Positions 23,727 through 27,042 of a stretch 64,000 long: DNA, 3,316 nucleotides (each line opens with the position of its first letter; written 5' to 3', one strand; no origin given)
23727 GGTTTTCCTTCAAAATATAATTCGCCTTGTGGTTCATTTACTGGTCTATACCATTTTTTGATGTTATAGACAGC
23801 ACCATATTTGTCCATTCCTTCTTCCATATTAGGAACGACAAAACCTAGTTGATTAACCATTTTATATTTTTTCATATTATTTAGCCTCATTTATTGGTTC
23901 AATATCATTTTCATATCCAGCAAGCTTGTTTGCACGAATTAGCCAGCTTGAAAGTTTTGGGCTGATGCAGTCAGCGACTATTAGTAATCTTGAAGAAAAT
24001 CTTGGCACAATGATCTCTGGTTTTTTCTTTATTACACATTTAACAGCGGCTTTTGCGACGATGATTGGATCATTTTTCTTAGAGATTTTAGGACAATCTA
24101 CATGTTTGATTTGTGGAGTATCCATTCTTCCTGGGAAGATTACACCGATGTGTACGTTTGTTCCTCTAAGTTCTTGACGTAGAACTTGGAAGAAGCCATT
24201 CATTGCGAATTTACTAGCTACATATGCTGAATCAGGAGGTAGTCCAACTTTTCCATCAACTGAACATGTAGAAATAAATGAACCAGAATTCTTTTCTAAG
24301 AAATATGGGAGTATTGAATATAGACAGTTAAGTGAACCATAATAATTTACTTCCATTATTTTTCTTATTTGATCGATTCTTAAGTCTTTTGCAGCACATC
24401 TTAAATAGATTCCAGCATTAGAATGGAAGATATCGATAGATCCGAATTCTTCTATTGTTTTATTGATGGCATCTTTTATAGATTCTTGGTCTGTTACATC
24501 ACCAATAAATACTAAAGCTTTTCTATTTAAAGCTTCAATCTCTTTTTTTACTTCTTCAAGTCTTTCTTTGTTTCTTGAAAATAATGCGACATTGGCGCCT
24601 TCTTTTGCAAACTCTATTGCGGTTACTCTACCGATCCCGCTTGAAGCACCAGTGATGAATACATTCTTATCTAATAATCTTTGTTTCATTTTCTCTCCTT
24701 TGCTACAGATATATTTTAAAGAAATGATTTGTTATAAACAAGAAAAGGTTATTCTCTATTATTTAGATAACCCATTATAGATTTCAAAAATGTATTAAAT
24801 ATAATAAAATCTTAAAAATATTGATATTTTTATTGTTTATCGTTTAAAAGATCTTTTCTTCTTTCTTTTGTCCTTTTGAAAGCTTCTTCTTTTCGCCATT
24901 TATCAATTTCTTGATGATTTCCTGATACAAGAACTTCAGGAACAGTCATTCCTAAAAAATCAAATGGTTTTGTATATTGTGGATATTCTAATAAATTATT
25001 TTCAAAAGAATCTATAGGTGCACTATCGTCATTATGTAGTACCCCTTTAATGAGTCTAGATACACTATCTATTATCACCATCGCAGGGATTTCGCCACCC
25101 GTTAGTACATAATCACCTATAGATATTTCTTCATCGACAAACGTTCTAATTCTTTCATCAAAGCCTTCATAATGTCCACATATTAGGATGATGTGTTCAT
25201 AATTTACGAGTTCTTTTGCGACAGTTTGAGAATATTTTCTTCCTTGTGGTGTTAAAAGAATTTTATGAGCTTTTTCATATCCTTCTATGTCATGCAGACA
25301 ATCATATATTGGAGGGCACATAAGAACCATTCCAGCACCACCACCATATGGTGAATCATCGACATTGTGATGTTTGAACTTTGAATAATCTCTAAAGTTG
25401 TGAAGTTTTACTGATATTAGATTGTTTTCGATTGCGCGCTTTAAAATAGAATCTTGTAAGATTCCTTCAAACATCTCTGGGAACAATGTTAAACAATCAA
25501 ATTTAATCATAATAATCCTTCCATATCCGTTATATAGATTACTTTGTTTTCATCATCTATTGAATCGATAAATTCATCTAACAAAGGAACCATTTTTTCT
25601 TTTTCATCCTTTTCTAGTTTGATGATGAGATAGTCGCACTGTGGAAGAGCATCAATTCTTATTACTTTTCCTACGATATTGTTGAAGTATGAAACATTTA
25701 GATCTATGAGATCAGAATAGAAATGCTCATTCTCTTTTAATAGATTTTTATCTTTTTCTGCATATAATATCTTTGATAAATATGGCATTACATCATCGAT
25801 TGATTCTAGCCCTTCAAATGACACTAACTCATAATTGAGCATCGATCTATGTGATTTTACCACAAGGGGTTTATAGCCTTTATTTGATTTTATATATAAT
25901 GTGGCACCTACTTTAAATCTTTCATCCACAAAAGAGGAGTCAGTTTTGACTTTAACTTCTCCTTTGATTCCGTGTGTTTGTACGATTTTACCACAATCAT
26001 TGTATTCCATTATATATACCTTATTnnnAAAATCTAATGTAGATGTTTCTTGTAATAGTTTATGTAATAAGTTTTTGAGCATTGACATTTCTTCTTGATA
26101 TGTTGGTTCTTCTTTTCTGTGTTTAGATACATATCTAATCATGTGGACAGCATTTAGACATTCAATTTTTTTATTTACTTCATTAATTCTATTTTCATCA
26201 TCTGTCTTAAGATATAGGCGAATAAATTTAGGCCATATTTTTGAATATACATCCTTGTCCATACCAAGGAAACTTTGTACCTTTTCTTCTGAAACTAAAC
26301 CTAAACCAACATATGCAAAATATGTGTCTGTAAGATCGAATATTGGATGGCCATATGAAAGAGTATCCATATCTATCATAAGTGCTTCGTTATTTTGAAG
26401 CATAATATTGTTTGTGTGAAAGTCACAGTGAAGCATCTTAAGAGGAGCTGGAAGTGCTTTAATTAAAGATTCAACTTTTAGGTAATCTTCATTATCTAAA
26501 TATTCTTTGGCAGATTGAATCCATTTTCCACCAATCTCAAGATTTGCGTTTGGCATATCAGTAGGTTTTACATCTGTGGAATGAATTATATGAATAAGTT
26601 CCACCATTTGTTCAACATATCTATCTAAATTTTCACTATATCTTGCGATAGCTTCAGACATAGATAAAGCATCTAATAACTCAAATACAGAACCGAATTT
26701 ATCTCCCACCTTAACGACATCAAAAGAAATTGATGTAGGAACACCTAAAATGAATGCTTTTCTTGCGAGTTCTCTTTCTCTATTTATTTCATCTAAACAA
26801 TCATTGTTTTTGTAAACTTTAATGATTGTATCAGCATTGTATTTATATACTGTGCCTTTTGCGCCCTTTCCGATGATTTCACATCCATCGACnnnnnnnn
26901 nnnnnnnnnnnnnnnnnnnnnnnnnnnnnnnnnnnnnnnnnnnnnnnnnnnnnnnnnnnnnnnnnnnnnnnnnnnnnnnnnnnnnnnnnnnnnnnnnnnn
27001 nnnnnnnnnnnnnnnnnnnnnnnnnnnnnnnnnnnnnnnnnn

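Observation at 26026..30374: Partner-switching module with no sigma factor, whose sensor fuses the opposing phosphatase and kinase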

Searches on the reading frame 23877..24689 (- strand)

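Call 24: search_protein_families(library=pfam, proteins=[window:23877-24689:-], max_evalue=0.001)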
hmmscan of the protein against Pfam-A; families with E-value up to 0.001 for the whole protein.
window:23877-24689:- (270 aa): 6 families
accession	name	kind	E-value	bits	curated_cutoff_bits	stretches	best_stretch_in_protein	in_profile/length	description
PF00106.31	adh_short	-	4.3e-53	180.1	26.6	1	8-194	1-187/195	short chain dehydrogenase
PF13561.12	adh_short_C2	-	2.3e-34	119.5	27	1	14-206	1-194/236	Enoyl-(Acyl carrier protein) reductase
PF08659.16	KR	-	1.5e-13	51.5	22.6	1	10-183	3-177/180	KR domain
PF13460.12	NAD_binding_10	-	2.1e-05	24.9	27.2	1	14-76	1-59/184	NAD(P)H-binding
PF02719.21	Polysacc_synt_2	-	5.5e-05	22.9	20.2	1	10-78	1-76/293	Polysaccharide biosynthesis protein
PF01370.27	Epimerase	-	0.00024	21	20.9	1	10-180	1-165/240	NAD dependent epimerase/dehydratase family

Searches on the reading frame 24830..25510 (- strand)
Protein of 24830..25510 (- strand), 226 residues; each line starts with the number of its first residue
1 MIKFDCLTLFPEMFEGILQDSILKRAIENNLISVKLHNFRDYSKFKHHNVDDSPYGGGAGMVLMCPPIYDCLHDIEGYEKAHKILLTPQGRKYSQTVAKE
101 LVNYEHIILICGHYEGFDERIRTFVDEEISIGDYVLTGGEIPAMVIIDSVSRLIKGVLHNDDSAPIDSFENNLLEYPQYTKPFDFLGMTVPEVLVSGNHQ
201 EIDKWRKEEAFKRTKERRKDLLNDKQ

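Call 24: search_protein_families(library=pfam, proteins=[window:24830-25510:-], max_evalue=0.001)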
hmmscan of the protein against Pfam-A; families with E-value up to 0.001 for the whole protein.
window:24830-25510:- (226 aa): 1 family
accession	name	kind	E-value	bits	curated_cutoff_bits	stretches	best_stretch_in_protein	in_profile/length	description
PF01746.26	tRNA_m1G_MT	-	5.6e-70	235.5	27.3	1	24-219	2-195/195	tRNA (Guanine-1)-methyltransferase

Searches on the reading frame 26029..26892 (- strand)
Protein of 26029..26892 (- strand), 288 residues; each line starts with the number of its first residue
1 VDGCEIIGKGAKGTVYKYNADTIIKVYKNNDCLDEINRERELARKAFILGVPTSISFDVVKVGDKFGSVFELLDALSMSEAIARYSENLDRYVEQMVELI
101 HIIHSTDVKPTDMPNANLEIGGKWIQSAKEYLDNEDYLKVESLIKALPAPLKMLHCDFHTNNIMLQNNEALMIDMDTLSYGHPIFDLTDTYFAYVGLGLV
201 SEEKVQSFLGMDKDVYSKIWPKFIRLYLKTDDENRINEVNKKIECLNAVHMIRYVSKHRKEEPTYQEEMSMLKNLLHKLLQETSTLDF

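Call 55: search_protein_representatives(protein=window:26029-26892:-)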
Query: 288 residues. Proteins with E-value up to 0.001 (for the whole library): 2127; up to 1e-10: 1083; up to 1e-30: 371. The best 150 are listed.
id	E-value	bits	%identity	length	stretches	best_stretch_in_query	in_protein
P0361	2.4e-79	283.0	47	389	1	1-287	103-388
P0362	1.4e-74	267.4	46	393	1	1-288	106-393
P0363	8.7e-73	261.5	43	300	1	1-288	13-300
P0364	2.9e-72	259.8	44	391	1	1-258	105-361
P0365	2.7e-71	256.6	46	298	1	1-260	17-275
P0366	8.8e-66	238.5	42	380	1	1-271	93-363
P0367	9.1e-66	238.5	44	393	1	1-287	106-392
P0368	1.4e-65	237.8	43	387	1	1-282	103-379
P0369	1.7e-65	237.6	41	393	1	2-286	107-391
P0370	4.0e-65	236.3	42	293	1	1-287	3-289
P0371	1.5e-64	234.5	40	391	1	2-286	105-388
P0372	3.0e-64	233.5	43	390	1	1-264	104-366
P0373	3.2e-64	233.4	43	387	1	1-279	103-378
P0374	3.6e-64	233.2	48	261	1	32-287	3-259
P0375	1.4e-62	228.0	41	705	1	1-285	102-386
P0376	1.5e-62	227.9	44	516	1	1-262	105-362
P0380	1.5e-60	221.3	41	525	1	1-274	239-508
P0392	1.4e-55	205.0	40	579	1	1-258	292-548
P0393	1.7e-55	204.8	37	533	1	1-288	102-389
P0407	8.1e-52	192.7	39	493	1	2-260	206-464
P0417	5.0e-49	183.6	37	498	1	1-267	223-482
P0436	1.9e-46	175.1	37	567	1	1-244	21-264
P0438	7.4e-46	173.2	35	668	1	1-249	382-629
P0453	1.1e-44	169.3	38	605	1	1-269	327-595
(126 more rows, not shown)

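Call 56: search_protein_families(library=pfam, proteins=[P0375, P0376, P0380, P0392, P0393, P0407, P0417, P0436, P0438, P0453], max_evalue=0.001)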
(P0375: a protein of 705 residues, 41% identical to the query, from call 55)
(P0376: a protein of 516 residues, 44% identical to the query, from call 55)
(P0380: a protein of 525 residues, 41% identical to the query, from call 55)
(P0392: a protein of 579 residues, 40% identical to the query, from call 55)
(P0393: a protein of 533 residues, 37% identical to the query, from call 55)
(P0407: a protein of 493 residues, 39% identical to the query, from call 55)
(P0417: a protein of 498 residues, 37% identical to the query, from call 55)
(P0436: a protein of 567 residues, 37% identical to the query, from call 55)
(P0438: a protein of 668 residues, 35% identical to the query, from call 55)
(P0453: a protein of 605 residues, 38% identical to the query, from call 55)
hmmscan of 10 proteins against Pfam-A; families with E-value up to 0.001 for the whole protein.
P0375 (705 aa): 4 families
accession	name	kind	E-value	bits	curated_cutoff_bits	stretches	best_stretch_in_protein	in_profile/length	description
PF01636.29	APH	-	5.5e-14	52.9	23.2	1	106-291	3-210/239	Phosphotransferase enzyme family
PF01740.26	STAS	-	8.8e-14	51.6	22.6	1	2-95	4-101/106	STAS domain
PF02811.25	PHP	-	3e-07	31.3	26.4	1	425-497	1-76/164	PHP domain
PF13466.11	STAS_2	-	1.3e-05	25.7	29.2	1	11-86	1-78/80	STAS domain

P0376 (516 aa): 6 families
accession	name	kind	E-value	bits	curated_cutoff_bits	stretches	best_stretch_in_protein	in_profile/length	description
PF01636.29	APH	-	1.4e-15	58.1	23.2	1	108-294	2-210/239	Phosphotransferase enzyme family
PF01740.26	STAS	-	1.7e-14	53.9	22.6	1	6-98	5-101/106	STAS domain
PF04634.17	YezG-like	-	6.3e-07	30.1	21.7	1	360-436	44-121/146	Immunity protein YezG-like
PF13466.11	STAS_2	-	9e-06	26.2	29.2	1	14-90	1-79/80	STAS domain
PF02958.26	EcKL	-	0.00022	21.1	22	1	217-294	177-261/294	Ecdysteroid kinase-like family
PF01633.27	Choline_kinase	-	0.0004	20.2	29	0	134-336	77-245/300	Choline/ethanolamine kinase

P0380 (525 aa): 4 families
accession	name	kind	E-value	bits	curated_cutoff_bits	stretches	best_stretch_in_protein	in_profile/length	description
PF13581.12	HATPase_c_2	-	5.8e-16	59.1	27.4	1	12-130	7-127/127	Histidine kinase-like ATPase domain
PF01740.26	STAS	-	1.7e-15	57.1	22.6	1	145-232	10-101/106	STAS domain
PF01636.29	APH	-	5.4e-10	39.9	23.2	1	244-431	4-214/239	Phosphotransferase enzyme family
PF13466.11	STAS_2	-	0.00011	22.7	29.2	1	150-224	3-79/80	STAS domain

P0392 (579 aa): 4 families
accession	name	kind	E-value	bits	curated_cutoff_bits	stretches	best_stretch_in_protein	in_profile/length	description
PF13328.12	HD_4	-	2e-22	80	27.2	1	7-135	1-132/156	HD domain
PF01636.29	APH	-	2.3e-13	50.9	23.2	1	295-489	2-219/239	Phosphotransferase enzyme family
PF01966.28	HD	-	5.9e-07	30.2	22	1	28-126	2-115/116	HD domain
PF19974.5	TCAD9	-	0.00055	19.7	40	0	442-482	298-339/429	Ternary complex associated domain 9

P0393 (533 aa): 5 families
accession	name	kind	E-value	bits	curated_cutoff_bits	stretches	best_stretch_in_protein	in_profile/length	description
PF13581.12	HATPase_c_2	-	4.9e-20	72.3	27.4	1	405-531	2-127/127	Histidine kinase-like ATPase domain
PF01636.29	APH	-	1.8e-17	64.3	23.2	1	106-309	3-226/239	Phosphotransferase enzyme family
PF01740.26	STAS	-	8.7e-13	48.4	22.6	1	2-95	4-101/106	STAS domain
PF13466.11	STAS_2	-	9.1e-05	23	29.2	1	13-86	3-78/80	STAS domain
PF25802.1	WWC1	-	0.0003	21.2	27.8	1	359-423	2-67/135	WWC1-like, helical hairpin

P0407 (493 aa): 3 families
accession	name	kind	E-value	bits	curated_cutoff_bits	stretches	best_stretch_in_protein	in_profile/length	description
PF13328.12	HD_4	-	4.8e-18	65.8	27.2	1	8-137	1-133/156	HD domain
PF01636.29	APH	-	2e-14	54.4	23.2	1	213-399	7-215/239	Phosphotransferase enzyme family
PF01966.28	HD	-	2.8e-05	24.8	22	1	31-126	4-114/116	HD domain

P0417 (498 aa): 4 families
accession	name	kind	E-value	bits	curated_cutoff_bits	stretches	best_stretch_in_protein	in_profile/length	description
PF01636.29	APH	-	8.2e-18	65.5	23.2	1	226-414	2-212/239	Phosphotransferase enzyme family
PF01633.27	Choline_kinase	-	7.4e-07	29.2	29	1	317-413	119-205/300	Choline/ethanolamine kinase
PF04655.20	APH_6_hur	-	8.5e-05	22.5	27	1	363-413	151-200/252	Aminoglycoside/hydroxyurea antibiotic resistance kinase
PF02958.26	EcKL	-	0.00067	19.5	22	0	314-417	159-266/294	Ecdysteroid kinase-like family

P0436 (567 aa): 2 families
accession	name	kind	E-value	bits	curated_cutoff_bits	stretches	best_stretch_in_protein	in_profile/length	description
PF03306.18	AAL_decarboxy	-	6.5e-70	235.3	25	1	335-555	1-218/219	Alpha-acetolactate decarboxylase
PF01636.29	APH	-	3.5e-15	56.9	23.2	1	31-213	9-212/239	Phosphotransferase enzyme family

P0438 (668 aa): 7 families
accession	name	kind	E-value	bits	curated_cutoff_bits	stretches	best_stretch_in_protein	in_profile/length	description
PF24391.1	HD-CE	-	1.2e-37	130.5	27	1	39-243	1-236/263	HD-CE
PF01636.29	APH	-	8.6e-15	55.6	23.2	1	387-574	4-212/239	Phosphotransferase enzyme family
PF01740.26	STAS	-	5.4e-07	29.8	22.6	1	290-377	13-103/106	STAS domain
PF02958.26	EcKL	-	1.4e-06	28.3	22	1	510-572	193-262/294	Ecdysteroid kinase-like family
PF19974.5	TCAD9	-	6e-06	26.1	40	1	510-572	293-339/429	Ternary complex associated domain 9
PF04655.20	APH_6_hur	-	0.00019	21.3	27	1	521-595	150-225/252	Aminoglycoside/hydroxyurea antibiotic resistance kinase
PF13466.11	STAS_2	-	0.00073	20.1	29.2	0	293-367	4-79/80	STAS domain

P0453 (605 aa): 6 families
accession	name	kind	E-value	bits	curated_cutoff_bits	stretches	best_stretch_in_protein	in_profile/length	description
PF13328.12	HD_4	-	1e-16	61.5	27.2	1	30-157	2-133/156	HD domain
PF01636.29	APH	-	4e-12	46.8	23.2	1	347-521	22-212/239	Phosphotransferase enzyme family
PF01740.26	STAS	-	1.3e-10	41.4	22.6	1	228-318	5-99/106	STAS domain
PF01966.28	HD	-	5.6e-06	27.1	22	1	50-147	2-115/116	HD domain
PF13466.11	STAS_2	-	7.9e-05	23.2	29.2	1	236-312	1-79/80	STAS domain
PF09481.15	CRISPR_Cse1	-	0.00061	19.5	24.7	0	487-574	236-316/450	CRISPR-associated protein Cse1 (CRISPR_cse1)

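Call 58: search_protein_families(library=padloc, proteins=[P0453, P0438], max_evalue=0.01)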
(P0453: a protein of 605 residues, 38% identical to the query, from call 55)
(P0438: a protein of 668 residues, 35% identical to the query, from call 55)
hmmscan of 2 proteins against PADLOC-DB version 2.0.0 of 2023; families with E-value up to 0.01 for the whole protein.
P0453 (605 aa): 2 families
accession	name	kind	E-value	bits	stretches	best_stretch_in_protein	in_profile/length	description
PDLC01622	Cas8e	-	0.00067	17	1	488-583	232-308/423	CAS-I-E; effector_LS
PDLC01342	Cas8e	-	0.0027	15.4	1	489-564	239-301/432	CAS-I-E; effector_LS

P0438 (668 aa): 2 families
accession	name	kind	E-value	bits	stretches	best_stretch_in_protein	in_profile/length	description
PDLC00940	Cas3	-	0.0028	15.8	1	75-197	32-141/178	CRISPR-associated endonuclease Cas3-HD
PDLC03762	RT_UG24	-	0.004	13.4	0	117-203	798-881/1036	DRT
